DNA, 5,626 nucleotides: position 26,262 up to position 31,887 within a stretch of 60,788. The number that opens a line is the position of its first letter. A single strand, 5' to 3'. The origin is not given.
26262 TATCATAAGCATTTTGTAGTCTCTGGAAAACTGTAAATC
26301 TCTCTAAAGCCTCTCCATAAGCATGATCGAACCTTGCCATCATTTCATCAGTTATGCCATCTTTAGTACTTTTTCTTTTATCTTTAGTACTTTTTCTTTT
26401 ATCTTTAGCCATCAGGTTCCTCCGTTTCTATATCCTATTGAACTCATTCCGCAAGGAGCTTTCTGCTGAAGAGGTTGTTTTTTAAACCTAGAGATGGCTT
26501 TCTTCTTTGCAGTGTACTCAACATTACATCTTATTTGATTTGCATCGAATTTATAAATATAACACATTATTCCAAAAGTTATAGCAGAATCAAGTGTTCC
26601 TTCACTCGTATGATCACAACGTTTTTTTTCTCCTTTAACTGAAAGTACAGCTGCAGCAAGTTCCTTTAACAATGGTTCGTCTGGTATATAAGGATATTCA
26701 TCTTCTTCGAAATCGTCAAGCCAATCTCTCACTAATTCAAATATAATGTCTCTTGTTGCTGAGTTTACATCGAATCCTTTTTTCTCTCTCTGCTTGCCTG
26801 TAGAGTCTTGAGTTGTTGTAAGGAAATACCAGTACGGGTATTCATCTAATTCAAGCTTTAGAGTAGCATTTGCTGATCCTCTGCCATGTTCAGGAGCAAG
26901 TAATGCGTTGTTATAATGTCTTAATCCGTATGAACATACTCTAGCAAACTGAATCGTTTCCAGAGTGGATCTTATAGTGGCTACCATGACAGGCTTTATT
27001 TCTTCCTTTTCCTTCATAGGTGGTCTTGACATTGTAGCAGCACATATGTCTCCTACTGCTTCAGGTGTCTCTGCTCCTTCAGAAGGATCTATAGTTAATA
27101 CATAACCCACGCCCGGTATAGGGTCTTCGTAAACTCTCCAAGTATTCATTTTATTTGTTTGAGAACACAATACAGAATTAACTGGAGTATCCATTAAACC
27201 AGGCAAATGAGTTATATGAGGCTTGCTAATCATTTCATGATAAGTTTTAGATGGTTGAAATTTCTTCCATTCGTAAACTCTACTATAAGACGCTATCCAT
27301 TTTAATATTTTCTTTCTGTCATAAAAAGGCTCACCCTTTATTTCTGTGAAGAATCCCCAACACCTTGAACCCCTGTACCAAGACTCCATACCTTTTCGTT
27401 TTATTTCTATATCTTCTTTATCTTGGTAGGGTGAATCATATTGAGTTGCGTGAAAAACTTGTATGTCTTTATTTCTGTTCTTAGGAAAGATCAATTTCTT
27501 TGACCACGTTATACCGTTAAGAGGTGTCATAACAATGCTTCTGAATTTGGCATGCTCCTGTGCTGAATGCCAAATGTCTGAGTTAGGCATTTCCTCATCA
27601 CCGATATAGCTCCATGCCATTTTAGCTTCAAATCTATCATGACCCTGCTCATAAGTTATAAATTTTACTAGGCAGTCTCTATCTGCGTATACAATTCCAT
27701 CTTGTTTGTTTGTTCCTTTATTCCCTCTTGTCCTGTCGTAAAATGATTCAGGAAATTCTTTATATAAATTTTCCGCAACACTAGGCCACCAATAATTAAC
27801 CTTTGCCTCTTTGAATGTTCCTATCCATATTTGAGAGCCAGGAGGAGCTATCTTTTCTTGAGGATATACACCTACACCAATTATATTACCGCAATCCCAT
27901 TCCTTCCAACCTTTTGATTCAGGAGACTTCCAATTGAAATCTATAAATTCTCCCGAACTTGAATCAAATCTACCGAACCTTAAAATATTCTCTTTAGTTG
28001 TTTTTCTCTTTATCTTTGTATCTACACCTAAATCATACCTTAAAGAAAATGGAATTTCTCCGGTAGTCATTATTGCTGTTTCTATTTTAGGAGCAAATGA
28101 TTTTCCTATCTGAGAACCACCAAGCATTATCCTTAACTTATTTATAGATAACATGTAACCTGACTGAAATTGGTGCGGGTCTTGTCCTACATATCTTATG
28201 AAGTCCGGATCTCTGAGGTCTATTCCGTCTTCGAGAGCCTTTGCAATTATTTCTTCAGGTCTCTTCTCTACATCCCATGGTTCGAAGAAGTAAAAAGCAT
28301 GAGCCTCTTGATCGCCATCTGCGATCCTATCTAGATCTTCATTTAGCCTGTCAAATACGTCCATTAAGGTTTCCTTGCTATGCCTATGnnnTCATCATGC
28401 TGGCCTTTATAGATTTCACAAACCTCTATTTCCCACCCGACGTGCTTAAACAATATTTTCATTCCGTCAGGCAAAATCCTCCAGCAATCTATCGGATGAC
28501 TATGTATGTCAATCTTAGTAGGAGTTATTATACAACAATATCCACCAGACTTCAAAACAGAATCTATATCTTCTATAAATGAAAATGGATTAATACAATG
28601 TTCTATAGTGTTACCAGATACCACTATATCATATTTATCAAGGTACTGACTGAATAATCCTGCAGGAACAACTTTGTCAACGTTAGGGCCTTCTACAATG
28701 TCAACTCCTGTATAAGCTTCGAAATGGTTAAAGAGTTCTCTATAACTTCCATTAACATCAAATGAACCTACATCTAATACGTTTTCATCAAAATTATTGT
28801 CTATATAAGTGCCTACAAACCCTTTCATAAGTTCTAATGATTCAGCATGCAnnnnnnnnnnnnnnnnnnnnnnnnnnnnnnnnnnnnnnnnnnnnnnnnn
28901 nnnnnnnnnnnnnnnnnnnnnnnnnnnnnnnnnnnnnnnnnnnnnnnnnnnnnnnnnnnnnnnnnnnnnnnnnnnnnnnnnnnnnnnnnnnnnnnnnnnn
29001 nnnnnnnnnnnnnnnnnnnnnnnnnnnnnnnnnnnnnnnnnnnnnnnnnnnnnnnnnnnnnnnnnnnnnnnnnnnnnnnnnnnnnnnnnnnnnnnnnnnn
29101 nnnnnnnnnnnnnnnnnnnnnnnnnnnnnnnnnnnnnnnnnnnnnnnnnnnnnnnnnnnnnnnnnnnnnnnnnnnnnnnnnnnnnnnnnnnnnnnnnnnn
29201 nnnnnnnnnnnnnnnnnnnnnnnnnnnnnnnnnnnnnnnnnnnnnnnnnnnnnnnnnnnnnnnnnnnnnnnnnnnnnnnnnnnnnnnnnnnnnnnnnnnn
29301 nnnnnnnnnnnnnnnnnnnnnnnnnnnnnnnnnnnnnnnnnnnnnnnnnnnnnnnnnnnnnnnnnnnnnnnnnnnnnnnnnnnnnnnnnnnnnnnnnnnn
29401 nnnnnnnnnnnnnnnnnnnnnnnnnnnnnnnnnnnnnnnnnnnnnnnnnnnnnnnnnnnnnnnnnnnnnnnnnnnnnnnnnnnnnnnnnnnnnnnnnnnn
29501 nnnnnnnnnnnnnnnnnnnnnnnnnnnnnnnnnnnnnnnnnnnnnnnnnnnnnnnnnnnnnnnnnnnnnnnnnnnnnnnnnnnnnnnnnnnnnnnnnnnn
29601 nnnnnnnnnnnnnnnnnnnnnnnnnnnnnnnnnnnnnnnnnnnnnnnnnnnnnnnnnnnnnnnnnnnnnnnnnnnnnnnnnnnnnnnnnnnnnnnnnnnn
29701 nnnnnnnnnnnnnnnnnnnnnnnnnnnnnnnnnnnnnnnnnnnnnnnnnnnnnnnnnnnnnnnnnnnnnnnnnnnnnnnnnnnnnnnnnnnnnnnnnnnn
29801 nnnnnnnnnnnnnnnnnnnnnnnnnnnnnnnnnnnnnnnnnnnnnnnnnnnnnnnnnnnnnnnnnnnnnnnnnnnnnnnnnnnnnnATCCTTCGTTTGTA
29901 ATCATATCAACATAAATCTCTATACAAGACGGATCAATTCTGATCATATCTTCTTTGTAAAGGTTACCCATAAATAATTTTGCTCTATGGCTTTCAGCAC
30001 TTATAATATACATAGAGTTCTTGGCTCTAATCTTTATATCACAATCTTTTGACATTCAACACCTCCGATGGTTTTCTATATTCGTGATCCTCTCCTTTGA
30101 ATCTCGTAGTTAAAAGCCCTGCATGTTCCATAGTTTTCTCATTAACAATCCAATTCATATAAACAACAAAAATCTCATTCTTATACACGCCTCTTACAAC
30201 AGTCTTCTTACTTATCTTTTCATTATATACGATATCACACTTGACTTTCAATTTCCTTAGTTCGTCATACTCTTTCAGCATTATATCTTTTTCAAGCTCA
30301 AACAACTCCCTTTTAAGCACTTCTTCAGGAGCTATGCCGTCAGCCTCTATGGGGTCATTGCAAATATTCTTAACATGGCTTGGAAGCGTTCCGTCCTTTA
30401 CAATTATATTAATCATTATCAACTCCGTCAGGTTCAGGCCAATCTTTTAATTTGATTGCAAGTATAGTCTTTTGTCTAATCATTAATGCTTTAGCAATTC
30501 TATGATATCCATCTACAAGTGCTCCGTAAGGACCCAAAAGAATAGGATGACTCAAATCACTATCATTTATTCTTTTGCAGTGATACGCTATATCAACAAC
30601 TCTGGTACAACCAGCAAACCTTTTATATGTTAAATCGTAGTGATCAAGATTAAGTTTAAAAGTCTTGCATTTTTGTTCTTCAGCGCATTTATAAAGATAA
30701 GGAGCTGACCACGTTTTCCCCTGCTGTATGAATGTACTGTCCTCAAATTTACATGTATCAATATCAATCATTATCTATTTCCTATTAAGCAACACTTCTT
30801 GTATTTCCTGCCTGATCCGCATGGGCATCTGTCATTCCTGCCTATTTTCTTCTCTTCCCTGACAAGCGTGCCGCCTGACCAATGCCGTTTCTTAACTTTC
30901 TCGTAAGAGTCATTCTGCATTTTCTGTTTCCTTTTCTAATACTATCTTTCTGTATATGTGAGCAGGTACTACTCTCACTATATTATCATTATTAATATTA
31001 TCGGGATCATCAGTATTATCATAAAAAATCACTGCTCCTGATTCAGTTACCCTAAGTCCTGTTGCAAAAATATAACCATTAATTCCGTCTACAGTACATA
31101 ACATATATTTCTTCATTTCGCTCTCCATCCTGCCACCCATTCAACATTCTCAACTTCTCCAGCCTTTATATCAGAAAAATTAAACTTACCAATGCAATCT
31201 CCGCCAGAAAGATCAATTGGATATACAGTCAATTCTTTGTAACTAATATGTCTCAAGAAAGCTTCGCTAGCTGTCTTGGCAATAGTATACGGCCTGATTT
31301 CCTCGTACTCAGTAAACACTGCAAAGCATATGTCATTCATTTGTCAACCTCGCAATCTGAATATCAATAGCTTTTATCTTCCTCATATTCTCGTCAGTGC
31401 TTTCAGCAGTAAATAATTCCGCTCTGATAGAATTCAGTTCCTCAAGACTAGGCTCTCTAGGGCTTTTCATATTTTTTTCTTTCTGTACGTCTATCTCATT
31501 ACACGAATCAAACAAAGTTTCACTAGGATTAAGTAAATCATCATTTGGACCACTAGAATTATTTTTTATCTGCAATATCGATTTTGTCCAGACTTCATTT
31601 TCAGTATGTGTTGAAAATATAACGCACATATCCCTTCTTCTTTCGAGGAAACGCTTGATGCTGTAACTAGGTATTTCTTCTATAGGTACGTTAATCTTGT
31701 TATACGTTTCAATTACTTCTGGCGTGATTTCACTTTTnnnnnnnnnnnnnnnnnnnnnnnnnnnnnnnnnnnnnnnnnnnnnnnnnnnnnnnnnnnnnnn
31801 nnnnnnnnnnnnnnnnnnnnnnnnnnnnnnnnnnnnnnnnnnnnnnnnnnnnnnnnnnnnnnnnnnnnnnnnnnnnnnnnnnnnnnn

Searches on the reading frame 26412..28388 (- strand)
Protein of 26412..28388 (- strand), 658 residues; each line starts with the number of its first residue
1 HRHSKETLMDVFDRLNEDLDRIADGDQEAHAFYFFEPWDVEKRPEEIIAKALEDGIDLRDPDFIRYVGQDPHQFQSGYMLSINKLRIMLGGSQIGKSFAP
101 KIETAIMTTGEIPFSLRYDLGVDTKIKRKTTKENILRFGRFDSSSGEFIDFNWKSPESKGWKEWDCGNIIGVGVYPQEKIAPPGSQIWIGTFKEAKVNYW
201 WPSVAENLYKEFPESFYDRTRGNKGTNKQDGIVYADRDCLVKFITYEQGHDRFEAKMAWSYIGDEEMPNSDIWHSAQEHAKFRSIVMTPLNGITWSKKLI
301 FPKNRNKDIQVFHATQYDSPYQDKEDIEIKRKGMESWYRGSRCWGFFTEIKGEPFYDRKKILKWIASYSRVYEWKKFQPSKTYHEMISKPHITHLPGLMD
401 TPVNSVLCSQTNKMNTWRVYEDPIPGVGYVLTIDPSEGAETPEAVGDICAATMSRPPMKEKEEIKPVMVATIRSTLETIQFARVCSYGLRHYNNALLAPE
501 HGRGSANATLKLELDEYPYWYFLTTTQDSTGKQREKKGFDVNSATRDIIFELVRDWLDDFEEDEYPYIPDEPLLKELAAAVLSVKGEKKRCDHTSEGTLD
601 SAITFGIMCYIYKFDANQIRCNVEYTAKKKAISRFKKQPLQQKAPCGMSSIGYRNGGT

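Call 13: search_protein_families(library=phrogs, proteins=[window:26412-28388:-], max_evalue=0.01)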
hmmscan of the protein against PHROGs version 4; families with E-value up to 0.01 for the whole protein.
window:26412-28388:- (658 aa): 1 family
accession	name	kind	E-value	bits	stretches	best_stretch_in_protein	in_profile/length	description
phrog_24361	-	head and packaging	0.0023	18.8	1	485-632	18-150/162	terminase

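Call 18: find_related_loci(query=window:26412-28388:-, collection=viral_contigs, flank=10000)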
Query window:26412-28388:- (658 aa) in viral_contigs; peptide patterns used: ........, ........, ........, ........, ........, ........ (x = any residue, [..] = any of these).
12 stretches matched a pattern, but none encodes a relative of the query by tblastn (E <= 1e-3).

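Call 19: find_homologous_proteins(query=window:26412-28388:-, max_evalue=1e-10)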
Query window:26412-28388:- (658 aa): 192 proteins with E <= 1e-10 among 4179 candidates; the best 120 are listed.
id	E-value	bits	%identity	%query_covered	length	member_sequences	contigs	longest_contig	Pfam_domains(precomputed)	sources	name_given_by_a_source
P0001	0.0e+0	1545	100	99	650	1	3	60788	-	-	-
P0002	3.9e-282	956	62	98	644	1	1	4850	-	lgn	-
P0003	6.8e-277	938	61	99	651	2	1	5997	-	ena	-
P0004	6.3e-273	925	59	99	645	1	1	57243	-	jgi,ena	-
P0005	6.4e-257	872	56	98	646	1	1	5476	-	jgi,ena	-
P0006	1.7e-234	798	54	98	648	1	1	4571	-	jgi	jgi:hypothetical protein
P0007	5.9e-229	780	51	98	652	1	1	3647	-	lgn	-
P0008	1.4e-227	775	52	98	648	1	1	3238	-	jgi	-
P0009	1.7e-227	775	53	98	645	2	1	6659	-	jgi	-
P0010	5.1e-221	754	52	98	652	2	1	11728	-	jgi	-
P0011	1.5e-214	732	51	98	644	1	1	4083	-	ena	-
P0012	2.3e-207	709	49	98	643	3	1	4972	-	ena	-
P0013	1.1e-201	690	49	98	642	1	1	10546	-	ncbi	-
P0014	4.5e-198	678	50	94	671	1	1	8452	-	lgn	-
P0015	5.7e-198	678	47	98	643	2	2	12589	-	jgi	-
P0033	2.8e-189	649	46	94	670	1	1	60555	-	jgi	jgi:hypothetical protein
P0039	9.5e-181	621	44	92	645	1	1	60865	-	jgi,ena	-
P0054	9.2e-170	584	45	93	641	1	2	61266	-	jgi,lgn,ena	-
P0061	7.5e-163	561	44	92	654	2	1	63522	-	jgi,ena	-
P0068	2.2e-159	550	41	96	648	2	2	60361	-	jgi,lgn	-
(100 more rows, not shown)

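Call 20: find_encoding_contigs(protein=P0004, flank=10000, max_places=2)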
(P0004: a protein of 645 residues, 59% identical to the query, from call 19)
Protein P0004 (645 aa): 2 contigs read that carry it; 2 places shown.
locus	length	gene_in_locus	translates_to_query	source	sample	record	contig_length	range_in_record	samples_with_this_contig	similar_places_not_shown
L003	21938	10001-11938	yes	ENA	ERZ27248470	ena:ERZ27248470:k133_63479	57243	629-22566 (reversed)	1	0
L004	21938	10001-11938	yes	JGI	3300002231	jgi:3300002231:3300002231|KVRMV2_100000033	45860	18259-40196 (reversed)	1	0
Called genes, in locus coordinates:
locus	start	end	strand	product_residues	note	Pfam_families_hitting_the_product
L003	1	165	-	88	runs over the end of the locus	-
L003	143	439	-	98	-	PF14090:HTH_39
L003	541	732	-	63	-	-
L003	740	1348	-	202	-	-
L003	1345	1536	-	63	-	-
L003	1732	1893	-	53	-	-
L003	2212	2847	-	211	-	-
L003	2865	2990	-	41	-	-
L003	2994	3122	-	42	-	-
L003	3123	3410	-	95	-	PF27050:Phage_P22_Y8K6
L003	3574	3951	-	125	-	-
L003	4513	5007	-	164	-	-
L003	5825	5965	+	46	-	-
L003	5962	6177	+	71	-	-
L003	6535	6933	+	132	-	-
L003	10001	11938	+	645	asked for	-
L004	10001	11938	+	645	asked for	-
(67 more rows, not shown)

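Call 21: find_encoding_contigs(protein=P0033, flank=10000, max_places=2)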
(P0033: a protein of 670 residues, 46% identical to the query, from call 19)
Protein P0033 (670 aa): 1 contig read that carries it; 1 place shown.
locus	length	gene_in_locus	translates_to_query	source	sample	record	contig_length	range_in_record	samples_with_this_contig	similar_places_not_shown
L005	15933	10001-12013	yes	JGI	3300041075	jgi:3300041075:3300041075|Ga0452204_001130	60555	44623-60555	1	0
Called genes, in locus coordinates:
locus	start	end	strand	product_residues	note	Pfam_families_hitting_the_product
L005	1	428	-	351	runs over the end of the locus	PF00712:DNA_pol3_beta (weak), PF02767:DNA_pol3_beta_2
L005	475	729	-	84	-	-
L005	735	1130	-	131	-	-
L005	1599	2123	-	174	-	-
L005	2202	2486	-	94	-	-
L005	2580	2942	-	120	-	-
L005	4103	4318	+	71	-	-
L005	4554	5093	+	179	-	-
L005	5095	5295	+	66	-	-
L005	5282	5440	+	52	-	-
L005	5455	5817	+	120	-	-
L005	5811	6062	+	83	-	-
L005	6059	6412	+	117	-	PF18066:Phage_ABA_S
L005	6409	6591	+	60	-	-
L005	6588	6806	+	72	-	-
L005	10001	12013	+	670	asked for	-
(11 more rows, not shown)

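Call 26: find_related_loci(query=A1, collection=metagenome_contigs, flank=10000)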
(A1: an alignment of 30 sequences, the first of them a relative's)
Query A1 (650 aa) in metagenome_contigs; peptide patterns used: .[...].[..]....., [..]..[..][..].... (x = any residue, [..] = any of these).
61 stretches matched a pattern; 49 encode a relative of the query (tblastn E <= 1e-3); 49 distinct loci.
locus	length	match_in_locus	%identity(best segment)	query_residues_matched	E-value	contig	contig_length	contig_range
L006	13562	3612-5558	61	1-650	0e+0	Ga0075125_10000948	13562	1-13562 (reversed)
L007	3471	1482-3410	56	1-646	0e+0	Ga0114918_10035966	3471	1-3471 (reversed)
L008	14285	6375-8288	53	2-646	0e+0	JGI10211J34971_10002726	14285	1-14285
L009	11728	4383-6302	52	2-647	0e+0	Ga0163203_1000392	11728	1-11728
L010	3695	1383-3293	49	1-646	0e+0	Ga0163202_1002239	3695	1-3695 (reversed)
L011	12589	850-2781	47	3-650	0e+0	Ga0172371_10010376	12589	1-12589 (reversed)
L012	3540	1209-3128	46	1-646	0e+0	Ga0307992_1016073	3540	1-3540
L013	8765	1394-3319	46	1-648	0e+0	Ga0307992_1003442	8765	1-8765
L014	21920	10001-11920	45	1-646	0e+0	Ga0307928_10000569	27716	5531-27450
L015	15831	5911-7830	45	1-646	0e+0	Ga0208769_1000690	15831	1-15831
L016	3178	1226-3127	47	1-636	0e+0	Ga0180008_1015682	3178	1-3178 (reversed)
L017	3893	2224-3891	49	1-559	0e+0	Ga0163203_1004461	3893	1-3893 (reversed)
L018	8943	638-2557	45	3-646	0e+0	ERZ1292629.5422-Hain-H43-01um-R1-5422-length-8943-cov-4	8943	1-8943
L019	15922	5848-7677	44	1-622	2e-179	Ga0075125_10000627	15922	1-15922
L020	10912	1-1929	44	1-643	5e-179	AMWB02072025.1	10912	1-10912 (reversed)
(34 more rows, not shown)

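Call 43: find_encoding_contigs(protein=P0039, flank=10000, max_places=1)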
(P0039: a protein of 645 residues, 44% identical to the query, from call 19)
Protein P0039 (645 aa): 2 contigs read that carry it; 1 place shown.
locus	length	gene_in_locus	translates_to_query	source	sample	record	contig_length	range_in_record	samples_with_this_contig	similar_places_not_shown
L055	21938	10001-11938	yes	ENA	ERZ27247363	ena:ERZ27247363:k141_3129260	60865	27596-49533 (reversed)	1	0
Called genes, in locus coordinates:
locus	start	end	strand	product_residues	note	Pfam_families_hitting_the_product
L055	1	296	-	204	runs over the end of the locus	PF07722:Peptidase_C26, PF00117:GATase (weak)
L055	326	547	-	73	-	-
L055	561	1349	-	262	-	PF01145:Band_7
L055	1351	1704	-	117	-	-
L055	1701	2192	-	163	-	-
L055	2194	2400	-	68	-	-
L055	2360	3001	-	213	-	PF24703:DUF7666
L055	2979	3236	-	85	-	-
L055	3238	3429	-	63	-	-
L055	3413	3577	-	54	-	-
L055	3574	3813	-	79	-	-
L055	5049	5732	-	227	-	-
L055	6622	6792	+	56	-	-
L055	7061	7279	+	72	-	-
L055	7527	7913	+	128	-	-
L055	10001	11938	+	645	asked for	-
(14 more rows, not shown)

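Call 44: find_encoding_contigs(protein=P0054, flank=10000, max_places=1)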
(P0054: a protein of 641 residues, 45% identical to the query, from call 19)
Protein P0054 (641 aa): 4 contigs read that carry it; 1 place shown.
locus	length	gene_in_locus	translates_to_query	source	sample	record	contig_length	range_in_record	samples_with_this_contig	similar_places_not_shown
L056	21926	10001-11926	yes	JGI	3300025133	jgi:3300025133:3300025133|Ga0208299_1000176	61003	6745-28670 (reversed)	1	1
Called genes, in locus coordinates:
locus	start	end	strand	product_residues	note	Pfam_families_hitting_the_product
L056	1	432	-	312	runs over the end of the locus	-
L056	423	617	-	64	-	-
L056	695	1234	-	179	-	-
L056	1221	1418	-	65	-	-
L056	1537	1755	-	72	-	-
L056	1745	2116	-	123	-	-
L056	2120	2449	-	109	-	-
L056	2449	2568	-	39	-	-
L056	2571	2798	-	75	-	-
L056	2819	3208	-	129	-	-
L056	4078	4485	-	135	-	-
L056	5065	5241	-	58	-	-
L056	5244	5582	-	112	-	-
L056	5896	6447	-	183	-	-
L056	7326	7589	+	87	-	-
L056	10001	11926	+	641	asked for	-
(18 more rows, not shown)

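Call 45: find_encoding_contigs(protein=P0061, flank=10000, max_places=1)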
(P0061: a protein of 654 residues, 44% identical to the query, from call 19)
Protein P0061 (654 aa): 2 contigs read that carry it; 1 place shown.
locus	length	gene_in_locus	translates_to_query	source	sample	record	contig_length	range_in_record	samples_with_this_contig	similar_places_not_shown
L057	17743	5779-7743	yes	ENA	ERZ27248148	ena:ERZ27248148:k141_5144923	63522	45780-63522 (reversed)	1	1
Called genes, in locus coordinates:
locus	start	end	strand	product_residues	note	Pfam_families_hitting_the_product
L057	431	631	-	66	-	-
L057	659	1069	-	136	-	-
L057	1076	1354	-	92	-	-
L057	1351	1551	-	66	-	-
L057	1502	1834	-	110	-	-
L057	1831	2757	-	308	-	-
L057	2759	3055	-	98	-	-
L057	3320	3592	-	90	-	-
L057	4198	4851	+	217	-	-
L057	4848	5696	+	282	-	-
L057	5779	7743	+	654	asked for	-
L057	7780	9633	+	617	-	-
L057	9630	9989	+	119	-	-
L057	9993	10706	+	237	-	-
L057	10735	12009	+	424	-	PF17236:SU10_MCP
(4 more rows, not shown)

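Call 46: find_encoding_contigs(protein=P0068, flank=10000, max_places=1)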
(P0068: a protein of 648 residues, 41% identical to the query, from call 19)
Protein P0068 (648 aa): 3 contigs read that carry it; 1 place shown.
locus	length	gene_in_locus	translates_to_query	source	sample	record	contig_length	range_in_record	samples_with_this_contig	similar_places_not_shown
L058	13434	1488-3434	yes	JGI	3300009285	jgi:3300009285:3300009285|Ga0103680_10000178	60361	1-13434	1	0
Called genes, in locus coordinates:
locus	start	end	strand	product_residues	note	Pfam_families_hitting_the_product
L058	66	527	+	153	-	-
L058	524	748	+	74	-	-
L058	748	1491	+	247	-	-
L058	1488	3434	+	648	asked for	-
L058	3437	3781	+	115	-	-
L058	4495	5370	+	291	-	-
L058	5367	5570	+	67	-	-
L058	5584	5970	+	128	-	-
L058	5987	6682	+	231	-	-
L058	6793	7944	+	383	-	PF17236:SU10_MCP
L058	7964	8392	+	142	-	-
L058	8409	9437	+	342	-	-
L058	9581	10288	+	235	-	-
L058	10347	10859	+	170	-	-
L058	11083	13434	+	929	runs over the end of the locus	-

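Call 54: find_related_loci(query=A1, collection=viral_contigs, flank=10000)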
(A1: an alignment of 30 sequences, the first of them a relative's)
Query A1 (650 aa) in viral_contigs; peptide patterns used: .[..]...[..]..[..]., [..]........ (x = any residue, [..] = any of these).
39 stretches matched a pattern; 6 encode a relative of the query (tblastn E <= 1e-3); 6 distinct loci.
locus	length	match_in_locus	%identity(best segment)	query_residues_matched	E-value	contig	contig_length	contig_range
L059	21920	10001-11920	45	1-646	0e+0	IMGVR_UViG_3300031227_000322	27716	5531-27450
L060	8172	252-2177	42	1-639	9e-166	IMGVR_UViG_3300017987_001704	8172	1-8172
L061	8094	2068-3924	41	2-629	8e-164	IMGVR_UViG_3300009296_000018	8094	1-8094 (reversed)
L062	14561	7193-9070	43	5-627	3e-154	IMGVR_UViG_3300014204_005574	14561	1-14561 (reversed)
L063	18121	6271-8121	43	6-616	2e-156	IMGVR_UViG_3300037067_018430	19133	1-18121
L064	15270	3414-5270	33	11-644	4e-115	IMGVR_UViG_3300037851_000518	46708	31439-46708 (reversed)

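Call 57: search_dna_similar(query=window:26412-28388:-, collection=phages, mode=protein, max_rows=25, max_evalue=0.00001)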
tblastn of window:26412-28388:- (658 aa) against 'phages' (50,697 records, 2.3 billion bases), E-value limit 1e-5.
No match.

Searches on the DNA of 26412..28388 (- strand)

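Call 88: search_rna_families(sources=[L003, L005, L014, L033, L055, L062, L063, L067], threshold=gathering)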
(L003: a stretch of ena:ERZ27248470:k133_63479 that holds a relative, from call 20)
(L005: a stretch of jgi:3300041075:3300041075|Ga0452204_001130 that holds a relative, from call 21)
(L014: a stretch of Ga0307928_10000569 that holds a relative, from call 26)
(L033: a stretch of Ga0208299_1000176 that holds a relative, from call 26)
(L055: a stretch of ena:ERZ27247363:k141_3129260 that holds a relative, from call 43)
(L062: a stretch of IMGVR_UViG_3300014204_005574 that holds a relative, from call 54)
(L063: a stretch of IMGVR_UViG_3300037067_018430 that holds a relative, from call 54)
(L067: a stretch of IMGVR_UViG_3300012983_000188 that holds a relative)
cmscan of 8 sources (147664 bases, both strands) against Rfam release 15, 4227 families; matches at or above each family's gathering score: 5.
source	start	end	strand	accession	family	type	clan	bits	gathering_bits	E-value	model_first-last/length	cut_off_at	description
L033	1449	1522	-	RF00005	tRNA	Gene; tRNA;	CL00001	75.2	29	2.7e-14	1-71/71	no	tRNA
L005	4309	4382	+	RF00005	tRNA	Gene; tRNA;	CL00001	64.2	29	2.9e-11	1-71/71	no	tRNA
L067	4946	5021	+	RF00005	tRNA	Gene; tRNA;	CL00001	58.1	29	1.4e-09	1-71/71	no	tRNA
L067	4179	4262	+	RF00005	tRNA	Gene; tRNA;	CL00001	56.6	29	3.5e-09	1-71/71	no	tRNA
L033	9858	9928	+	RF00005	tRNA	Gene; tRNA;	CL00001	49.6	29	3e-07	1-71/71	no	tRNA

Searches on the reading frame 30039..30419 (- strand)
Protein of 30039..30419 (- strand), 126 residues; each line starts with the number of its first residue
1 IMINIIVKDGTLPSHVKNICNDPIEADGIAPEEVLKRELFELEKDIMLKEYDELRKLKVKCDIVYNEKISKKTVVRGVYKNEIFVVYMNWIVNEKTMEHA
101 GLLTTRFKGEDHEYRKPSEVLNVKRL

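Call 70: search_protein_families(library=pfam, proteins=[window:30039-30419:-], max_evalue=1)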
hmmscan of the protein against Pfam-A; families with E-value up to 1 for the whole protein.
window:30039-30419:- (126 aa): 1 family
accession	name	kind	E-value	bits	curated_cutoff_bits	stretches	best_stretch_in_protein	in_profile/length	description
PF06194.16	Phage_Orf51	-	0.13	12.8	27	1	65-116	23-73/80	Phage Conserved Open Reading Frame 51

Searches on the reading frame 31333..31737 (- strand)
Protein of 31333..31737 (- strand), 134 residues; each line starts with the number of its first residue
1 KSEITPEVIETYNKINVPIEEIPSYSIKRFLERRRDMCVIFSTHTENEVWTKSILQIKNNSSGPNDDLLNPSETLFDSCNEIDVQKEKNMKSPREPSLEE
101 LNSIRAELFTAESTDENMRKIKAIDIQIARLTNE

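Call 13: search_protein_families(library=phrogs, proteins=[window:31333-31737:-], max_evalue=0.01)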
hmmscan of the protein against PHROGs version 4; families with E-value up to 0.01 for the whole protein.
window:31333-31737:- (134 aa): 0 families

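Call 70: search_protein_families(library=pfam, proteins=[window:31333-31737:-], max_evalue=1)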
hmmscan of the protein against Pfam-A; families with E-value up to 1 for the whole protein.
window:31333-31737:- (134 aa): 1 family
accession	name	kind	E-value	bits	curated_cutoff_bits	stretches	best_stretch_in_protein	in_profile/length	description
PF10392.15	COG5_N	-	0.029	15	31.2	1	50-133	13-93/132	Conserved oligomeric Golgi complex subunit 5, N-terminal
